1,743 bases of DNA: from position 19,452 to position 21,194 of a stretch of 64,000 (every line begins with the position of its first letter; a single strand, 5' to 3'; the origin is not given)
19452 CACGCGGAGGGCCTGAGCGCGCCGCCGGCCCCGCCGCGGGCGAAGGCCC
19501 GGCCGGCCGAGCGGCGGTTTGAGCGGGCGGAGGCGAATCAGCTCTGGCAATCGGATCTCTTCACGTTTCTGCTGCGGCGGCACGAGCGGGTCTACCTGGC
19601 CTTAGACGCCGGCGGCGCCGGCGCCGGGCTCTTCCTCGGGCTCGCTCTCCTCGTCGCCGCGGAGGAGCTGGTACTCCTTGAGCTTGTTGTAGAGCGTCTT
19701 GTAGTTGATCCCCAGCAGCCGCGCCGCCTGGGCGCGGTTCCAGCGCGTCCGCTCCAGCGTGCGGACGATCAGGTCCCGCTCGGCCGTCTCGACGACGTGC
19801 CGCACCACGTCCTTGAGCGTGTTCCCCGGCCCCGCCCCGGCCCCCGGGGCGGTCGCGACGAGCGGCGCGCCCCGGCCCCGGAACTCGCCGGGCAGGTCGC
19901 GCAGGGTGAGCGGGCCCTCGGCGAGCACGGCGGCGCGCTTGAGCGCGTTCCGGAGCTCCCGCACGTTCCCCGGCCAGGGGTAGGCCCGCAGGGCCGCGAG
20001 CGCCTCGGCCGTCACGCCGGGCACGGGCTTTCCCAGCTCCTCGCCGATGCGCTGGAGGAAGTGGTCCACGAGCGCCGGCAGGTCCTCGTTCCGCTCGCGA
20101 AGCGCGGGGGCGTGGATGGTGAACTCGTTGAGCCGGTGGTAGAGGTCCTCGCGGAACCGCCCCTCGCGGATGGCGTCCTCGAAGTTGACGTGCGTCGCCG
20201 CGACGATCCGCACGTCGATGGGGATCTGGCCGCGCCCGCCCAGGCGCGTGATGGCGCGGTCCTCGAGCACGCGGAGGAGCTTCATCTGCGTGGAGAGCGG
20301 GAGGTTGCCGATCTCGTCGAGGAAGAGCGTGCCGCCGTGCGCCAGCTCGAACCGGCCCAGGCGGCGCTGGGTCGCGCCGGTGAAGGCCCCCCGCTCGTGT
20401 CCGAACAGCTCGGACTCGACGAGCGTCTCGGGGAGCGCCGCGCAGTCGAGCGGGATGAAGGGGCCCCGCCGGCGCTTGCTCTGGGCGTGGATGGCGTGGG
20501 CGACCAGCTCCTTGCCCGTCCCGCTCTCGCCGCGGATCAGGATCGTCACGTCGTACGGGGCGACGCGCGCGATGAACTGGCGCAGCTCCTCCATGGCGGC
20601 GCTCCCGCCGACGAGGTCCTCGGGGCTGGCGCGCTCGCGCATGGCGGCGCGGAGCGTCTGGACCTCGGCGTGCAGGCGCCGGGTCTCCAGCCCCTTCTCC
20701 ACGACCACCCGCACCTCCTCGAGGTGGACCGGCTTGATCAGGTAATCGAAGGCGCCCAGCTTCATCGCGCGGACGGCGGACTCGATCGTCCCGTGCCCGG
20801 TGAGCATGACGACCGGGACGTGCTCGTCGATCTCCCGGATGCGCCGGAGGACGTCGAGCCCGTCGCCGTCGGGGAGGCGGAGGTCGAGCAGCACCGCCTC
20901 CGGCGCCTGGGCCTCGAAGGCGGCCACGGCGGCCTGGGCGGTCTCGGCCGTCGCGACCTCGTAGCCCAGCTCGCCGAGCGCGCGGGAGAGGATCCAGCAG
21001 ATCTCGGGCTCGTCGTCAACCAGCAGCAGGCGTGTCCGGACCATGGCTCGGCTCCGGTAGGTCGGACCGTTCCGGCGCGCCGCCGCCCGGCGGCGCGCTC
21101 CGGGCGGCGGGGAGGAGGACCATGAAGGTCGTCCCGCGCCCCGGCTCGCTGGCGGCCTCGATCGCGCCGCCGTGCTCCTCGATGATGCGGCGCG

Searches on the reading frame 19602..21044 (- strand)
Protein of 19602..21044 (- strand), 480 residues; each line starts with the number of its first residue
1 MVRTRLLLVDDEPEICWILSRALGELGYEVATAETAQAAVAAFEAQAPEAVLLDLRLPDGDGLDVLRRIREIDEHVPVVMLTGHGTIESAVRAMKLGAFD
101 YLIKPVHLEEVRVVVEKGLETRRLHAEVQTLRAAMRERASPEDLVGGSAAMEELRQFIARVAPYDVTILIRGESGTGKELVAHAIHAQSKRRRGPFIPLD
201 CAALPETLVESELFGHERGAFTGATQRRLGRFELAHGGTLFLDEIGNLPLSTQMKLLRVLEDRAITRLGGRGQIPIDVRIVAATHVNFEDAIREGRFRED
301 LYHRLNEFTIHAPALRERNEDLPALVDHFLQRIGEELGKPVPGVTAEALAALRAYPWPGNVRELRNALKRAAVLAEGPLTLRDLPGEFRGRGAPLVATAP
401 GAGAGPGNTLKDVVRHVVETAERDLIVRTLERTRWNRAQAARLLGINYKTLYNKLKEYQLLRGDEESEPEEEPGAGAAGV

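Call 6: search_protein_families(library=pfam, proteins=[window:19602-21044:-], max_evalue=0.001)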
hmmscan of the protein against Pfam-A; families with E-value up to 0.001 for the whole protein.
window:19602-21044:- (480 aa): 7 families
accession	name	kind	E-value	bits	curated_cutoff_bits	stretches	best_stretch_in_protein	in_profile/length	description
PF00158.32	Sigma54_activat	-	8.8e-71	237.4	20.2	1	144-311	1-168/168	Sigma-54 interaction domain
PF00072.30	Response_reg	-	3.2e-29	101.8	30.2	1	7-114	2-109/111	Response regulator receiver domain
PF25601.1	AAA_lid_14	-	9.3e-25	86.7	27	1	316-391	1-77/87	AAA+ ATPase lid domain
PF14532.12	Sigma54_activ_2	-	3e-18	66.8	25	1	145-315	1-138/138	Sigma-54 interaction domain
PF02954.25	HTH_8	-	1.6e-16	60.2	22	1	418-458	2-42/42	Bacterial regulatory protein, Fis family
PF07728.20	AAA_5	-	1.6e-06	28.6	22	1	168-285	2-122/139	AAA domain (dynein-related subfamily)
PF01078.27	Mg_chelatase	-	0.00025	21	20.3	0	223-284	93-156/207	Magnesium chelatase, subunit ChlI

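Call 47: search_protein_families(library=ncbifam, proteins=[window:19602-21044:-], max_evalue=0.00001)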
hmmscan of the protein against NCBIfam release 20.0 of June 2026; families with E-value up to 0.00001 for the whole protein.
window:19602-21044:- (480 aa): 110 families (the best 25 are shown)
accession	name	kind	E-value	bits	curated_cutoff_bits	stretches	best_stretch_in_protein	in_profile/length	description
NF008469.0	PRK11361.1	equivalog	3.5e-137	457.9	714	1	3-460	4-456/461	acetoacetate metabolism transcriptional regulator AtoC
TIGR01818.1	ntrC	equivalog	3.6e-137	457.9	558.6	1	7-457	2-462/463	nitrogen regulation protein NR(I)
TIGR02915.1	PEP_resp_reg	equivalog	1.9e-128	429.1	502.6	1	6-460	1-444/445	PEP-CTERM-box response regulator transcription factor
NF008176.1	PRK10923.1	equivalog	3e-119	398.6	620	1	1-458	1-466/469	nitrogen regulation protein NR(I)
NF051870.1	NAssimRespRegNtrX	equivalog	7e-119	397.7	600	1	6-457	4-449/452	nitrogen assimilation response regulator NtrX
NF007689.0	PRK10365.1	equivalog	1.4e-116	389.9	760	1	5-455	7-439/441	sigma-54-dependent response regulator transcription factor ZraR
TIGR01817.1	nifA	equivalog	7.7e-105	351.6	528.85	1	120-378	176-431/534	nif-specific transcriptional activator NifA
NF041946.1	LuxO_transreg_Vib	equivalog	1.9e-102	343.5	800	1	11-459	4-461/463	quorum-sensing sigma-54 dependent transcriptional regulator LuxO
NF003451.0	PRK05022.1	equivalog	2.8e-100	336.5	476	1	119-454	168-504/512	nitric oxide reductase transcriptional regulator NorR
NF011695.0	PRK15115.1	equivalog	4e-99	332.4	763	1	4-460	7-438/445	two-component system response regulator GlrR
NF041552.1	TF_PrdR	equivalog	1e-98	331.2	795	1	127-459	250-577/577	sigma-54 dependent transcriptional regulator PrdR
NF050807.1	TransRegFlbDCaul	equivalog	1.3e-98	330.8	750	1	25-459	22-439/454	sigma-54-dependent transcriptional regulator FlbD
NF038308.1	RNA_repair_RtcR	equivalog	2.9e-97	326.7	650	1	87-458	123-516/530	RNA repair transcriptional activator RtcR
TIGR02329.1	propionate_PrpR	equivalog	6.6e-91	305.5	499.2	1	124-456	194-525/526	propionate catabolism operon regulatory protein PrpR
NF049963.1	RespRegFlgRCampy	domain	3.3e-88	296.4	750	1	7-377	4-369/429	fla regulon two-component system response regulator FlgR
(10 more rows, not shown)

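Call 79: find_homologous_proteins(query=window:19602-21044:-, max_evalue=1e-100)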
Query window:19602-21044:- (480 aa): 2911 proteins with E <= 1e-100 among 8000 candidates; the best 120 are listed.
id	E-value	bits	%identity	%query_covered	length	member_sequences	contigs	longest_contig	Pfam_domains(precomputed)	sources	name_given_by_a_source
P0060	9.9e-273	923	90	100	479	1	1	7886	PF00158.33,PF25601.2,PF02954.26,PF14532.13,PF07728.21,PF00072.31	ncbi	ncbi:MAG: sigma-54-dependent transcriptional regulator [Candidatus Rokuibacteriota bacterium]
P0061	1.2e-268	910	89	99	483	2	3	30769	PF00158.33,PF25601.2,PF02954.26,PF14532.13,PF00072.31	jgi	jgi:DNA-binding NtrC family response regulator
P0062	6.7e-267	904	89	98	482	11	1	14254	PF00158.33,PF25601.2,PF02954.26,PF14532.13,PF07728.21,PF00072.31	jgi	jgi:two-component system response regulator AtoC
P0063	1.8e-266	902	89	96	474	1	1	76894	PF00158.33,PF25601.2,PF02954.26,PF14532.13,PF07728.21,PF00072.31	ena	-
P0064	5.6e-266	901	89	97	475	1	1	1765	PF00158.33,PF25601.2,PF02954.26,PF14532.13,PF07728.21,PF00072.31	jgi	-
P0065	2.1e-265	899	89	97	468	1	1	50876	PF00158.33,PF25601.2,PF02954.26,PF14532.13,PF07728.21,PF00072.31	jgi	jgi:DNA-binding NtrC family response regulator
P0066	2.7e-265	898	88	98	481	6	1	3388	PF00158.33,PF25601.2,PF02954.26,PF14532.13,PF07728.21,PF00072.31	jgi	jgi:DNA-binding NtrC family response regulator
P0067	4.2e-265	898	88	96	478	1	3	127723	PF00158.33,PF25601.2,PF02954.26,PF14532.13,PF07728.21,PF00072.31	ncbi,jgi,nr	ncbi:MAG TPA: sigma-54 dependent transcriptional regulator [Methylomirabilota bacterium]|jgi:DNA-bin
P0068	4.6e-264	894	88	98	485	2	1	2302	PF00158.33,PF25601.2,PF02954.26,PF14532.13,PF07728.21,PF00072.31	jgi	jgi:two-component system, NtrC family, response regulator AtoC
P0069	6.1e-263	891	89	96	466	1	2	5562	PF00158.33,PF25601.2,PF02954.26,PF14532.13,PF07728.21,PF00072.31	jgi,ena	-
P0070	1.7e-261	886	86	98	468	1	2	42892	PF00158.33,PF25601.2,PF02954.26,PF14532.13,PF07728.21,PF00072.31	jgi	jgi:DNA-binding NtrC family response regulator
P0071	1.2e-260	883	87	98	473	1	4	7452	PF00158.33,PF25601.2,PF02954.26,PF14532.13,PF07728.21,PF00072.31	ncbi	-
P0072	8.6e-260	880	89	95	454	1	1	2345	PF00158.33,PF25601.2,PF02954.26,PF14532.13,PF07728.21,PF00072.31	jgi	jgi:DNA-binding NtrC family response regulator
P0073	1.9e-259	879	86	98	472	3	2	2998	PF00158.33,PF25601.2,PF02954.26,PF14532.13,PF07728.21,PF00072.31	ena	-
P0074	1.0e-258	877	86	98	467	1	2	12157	PF00158.33,PF25601.2,PF02954.26,PF14532.13,PF07728.21,PF00072.31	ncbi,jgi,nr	ncbi:MAG TPA: sigma-54 dependent transcriptional regulator [Methylomirabilota bacterium]|jgi:DNA-bin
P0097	1.4e-201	688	70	95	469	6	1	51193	PF00158.33,PF25601.2,PF02954.26,PF14532.13,PF07728.21,PF00072.31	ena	-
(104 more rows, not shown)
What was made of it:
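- Linkage: the orthologue group is sharply bounded (70-92% identity, then <=52%, call 79).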

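Call 80: find_encoding_contigs(protein=P0067, flank=10000, max_places=1)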
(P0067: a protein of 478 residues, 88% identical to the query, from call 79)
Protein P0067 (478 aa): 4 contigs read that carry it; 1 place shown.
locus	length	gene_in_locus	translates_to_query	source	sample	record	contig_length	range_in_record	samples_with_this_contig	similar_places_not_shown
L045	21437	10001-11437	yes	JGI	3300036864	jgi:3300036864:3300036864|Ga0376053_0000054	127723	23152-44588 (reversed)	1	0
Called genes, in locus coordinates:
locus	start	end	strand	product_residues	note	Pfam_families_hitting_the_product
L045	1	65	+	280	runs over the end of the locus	PF02563:Poly_export, PF22461:SLBB_2, PF10531:SLBB, PF22461:SLBB_2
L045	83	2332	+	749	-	PF02706:Wzz (weak), PF13807:GNVR, PF01656:CbiA (weak), PF10609:ParA (weak), PF13614:AAA_31 (weak)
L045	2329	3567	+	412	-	PF00535:Glycos_transf_2, PF13641:Glyco_tranf_2_3, PF13632:Glyco_trans_2_3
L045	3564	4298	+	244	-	PF02397:Bac_transf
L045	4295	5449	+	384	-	PF03808:Glyco_tran_WecG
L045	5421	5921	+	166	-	PF01740:STAS, PF13466:STAS_2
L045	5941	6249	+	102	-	PF13466:STAS_2 (weak)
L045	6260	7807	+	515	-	PF00483:NTP_transferase, PF12804:NTP_transf_3 (weak), PF00132:Hexapep (faint), PF25084:LbH_EIF2B (weak), PF25087:GMPPB_C (weak), PF24894:Hexapep_GlmU (weak), PF02397:Bac_transf (weak)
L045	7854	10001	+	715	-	PF13492:GAF_3 (faint), PF01590:GAF, PF13185:GAF_2, PF00512:HisKA, PF02518:HATPase_c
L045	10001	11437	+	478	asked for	PF00072:Response_reg, PF00158:Sigma54_activat, PF14532:Sigma54_activ_2, PF07728:AAA_5 (weak), PF25601:AAA_lid_14, PF02954:HTH_8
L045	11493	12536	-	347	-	PF00953:Glycos_transf_4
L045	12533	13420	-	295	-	PF13641:Glyco_tranf_2_3, PF00535:Glycos_transf_2, PF13632:Glyco_trans_2_3 (weak)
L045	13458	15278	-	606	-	-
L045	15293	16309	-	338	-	PF13641:Glyco_tranf_2_3, PF00535:Glycos_transf_2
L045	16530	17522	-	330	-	PF03706:LPG_synthase_TM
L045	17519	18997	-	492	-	PF00535:Glycos_transf_2, PF13489:Methyltransf_23, PF08241:Methyltransf_11, PF08242:Methyltransf_12, PF13649:Methyltransf_25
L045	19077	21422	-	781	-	PF01564:Spermine_synth, PF08242:Methyltransf_12 (weak), PF13649:Methyltransf_25 (weak)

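Call 81: find_encoding_contigs(protein=P0063, flank=10000, max_places=1)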
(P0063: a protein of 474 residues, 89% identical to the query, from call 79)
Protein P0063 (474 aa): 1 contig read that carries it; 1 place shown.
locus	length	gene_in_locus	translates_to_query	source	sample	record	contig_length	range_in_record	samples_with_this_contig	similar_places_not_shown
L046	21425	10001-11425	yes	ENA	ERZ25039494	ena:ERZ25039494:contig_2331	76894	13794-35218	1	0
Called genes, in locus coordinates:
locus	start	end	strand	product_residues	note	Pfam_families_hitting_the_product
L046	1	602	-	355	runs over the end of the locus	PF04932:Wzy_C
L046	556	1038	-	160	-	-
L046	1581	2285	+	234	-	PF02563:Poly_export (faint), PF22461:SLBB_2, PF10531:SLBB, PF22461:SLBB_2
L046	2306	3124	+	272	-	PF02706:Wzz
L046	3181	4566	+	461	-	PF13807:GNVR, PF10609:ParA (weak), PF01656:CbiA (weak), PF13614:AAA_31 (weak)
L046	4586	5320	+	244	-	PF02397:Bac_transf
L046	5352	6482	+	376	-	PF03808:Glyco_tran_WecG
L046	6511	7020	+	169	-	PF01740:STAS, PF13466:STAS_2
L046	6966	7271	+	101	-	-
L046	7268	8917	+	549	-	PF00483:NTP_transferase, PF25084:LbH_EIF2B, PF25087:GMPPB_C, PF24894:Hexapep_GlmU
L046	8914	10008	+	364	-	PF00512:HisKA, PF02518:HATPase_c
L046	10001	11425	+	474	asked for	PF00072:Response_reg, PF00158:Sigma54_activat, PF14532:Sigma54_activ_2, PF07728:AAA_5 (faint), PF25601:AAA_lid_14, PF02954:HTH_8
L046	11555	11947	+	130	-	PF00072:Response_reg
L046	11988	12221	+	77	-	-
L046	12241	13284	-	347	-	PF00953:Glycos_transf_4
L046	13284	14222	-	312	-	PF00535:Glycos_transf_2, PF13641:Glyco_tranf_2_3, PF13506:Glyco_transf_21 (faint), PF13632:Glyco_trans_2_3 (weak)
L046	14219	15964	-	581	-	PF04932:Wzy_C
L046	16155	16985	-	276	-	PF00657:Lipase_GDSL, PF25182:NonGDSL, PF13472:Lipase_GDSL_2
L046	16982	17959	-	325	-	PF00535:Glycos_transf_2, PF13641:Glyco_tranf_2_3 (weak)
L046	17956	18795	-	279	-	PF03706:LPG_synthase_TM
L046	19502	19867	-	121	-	-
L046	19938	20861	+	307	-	-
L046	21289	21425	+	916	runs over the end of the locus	PF00754:F5_F8_type_C, PF22633:F5_F8_type_C_2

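Call 82: find_encoding_contigs(protein=P0097, flank=10000, max_places=1)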
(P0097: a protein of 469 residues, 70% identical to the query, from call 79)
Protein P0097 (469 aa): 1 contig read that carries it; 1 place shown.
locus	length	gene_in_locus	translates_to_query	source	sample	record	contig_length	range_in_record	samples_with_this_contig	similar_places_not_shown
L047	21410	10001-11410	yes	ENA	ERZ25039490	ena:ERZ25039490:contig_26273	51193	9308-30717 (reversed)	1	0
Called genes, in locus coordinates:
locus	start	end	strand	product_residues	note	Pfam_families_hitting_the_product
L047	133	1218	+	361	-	PF02563:Poly_export, PF22461:SLBB_2 (weak), PF10531:SLBB, PF22461:SLBB_2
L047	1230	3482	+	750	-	PF02706:Wzz (weak), PF13807:GNVR, PF10609:ParA, PF01656:CbiA (weak), PF13614:AAA_31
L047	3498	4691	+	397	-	PF00535:Glycos_transf_2, PF12804:NTP_transf_3 (weak), PF13641:Glyco_tranf_2_3, PF13632:Glyco_trans_2_3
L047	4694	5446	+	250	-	PF02397:Bac_transf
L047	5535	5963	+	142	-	PF01740:STAS, PF13466:STAS_2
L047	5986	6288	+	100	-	-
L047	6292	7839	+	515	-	PF00483:NTP_transferase, PF12804:NTP_transf_3 (weak), PF00132:Hexapep (faint), PF25084:LbH_EIF2B, PF25087:GMPPB_C (weak), PF24894:Hexapep_GlmU (weak), PF02397:Bac_transf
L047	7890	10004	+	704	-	PF01590:GAF, PF13185:GAF_2, PF13492:GAF_3 (weak), PF00512:HisKA, PF02518:HATPase_c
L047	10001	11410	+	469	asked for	PF00072:Response_reg, PF00158:Sigma54_activat, PF14532:Sigma54_activ_2, PF07728:AAA_5 (weak), PF25601:AAA_lid_14, PF02954:HTH_8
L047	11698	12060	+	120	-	PF00072:Response_reg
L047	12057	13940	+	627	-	PF26410:GH5_mannosidase, PF00150:Cellulase, PF14524:Wzt_C (faint)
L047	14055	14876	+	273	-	PF05050:Methyltransf_21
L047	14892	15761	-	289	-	PF01522:Polysacc_deac_1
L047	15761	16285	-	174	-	PF13480:Acetyltransf_6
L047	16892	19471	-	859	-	PF04932:Wzy_C, PF01943:Polysacc_synt, PF13440:Polysacc_synt_3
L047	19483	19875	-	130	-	-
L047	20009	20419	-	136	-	PF00534:Glycos_transf_1, PF13524:Glyco_trans_1_2, PF13692:Glyco_trans_1_4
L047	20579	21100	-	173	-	-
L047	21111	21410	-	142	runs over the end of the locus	PF00759:Glyco_hydro_9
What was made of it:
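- Three orthologues chosen only for contig length all end the wza arm (calls 80-82).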
